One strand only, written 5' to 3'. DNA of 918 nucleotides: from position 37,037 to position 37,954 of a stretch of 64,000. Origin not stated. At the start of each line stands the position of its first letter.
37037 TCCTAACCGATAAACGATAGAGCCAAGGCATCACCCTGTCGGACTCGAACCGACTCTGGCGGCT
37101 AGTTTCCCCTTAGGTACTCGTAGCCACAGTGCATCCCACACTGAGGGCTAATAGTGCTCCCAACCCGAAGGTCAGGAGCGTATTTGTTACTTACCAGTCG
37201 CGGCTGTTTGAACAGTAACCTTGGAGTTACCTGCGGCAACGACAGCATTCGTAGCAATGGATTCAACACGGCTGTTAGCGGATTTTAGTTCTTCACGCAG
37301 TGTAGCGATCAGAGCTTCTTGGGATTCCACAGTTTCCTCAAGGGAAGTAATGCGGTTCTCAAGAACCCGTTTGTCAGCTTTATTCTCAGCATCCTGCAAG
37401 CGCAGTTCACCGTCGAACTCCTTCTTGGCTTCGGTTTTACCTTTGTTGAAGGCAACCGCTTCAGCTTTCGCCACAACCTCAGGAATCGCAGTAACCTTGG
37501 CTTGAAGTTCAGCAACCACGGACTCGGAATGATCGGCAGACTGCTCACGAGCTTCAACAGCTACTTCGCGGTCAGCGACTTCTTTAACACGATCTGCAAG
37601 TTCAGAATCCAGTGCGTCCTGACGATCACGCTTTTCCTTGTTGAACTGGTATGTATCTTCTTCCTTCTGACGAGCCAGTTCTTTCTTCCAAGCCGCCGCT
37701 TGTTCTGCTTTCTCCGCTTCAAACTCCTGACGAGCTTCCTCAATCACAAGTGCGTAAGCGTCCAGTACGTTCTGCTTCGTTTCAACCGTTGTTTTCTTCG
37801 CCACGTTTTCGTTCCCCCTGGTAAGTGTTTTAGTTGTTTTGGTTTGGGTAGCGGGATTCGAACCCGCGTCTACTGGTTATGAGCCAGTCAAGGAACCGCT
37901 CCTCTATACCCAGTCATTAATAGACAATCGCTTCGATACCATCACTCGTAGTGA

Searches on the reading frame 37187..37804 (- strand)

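Call 65: search_protein_families(library=pfam, proteins=[window:37187-37804:-], max_evalue=0.1)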
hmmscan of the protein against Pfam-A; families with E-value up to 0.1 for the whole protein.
window:37187-37804:- (205 aa): 3 families
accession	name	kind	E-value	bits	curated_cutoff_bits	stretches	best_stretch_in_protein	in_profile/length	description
PF05377.16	FlaC_arch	-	0.018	15.8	27.8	1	151-186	1-36/55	Flagella accessory protein C (FlaC)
PF07889.17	DUF1664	-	0.036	14.5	34.6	1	140-185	56-101/124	Protein of unknown function (DUF1664)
PF01519.22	DUF16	-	0.1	13.6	40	1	132-182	32-80/104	Protein of unknown function DUF16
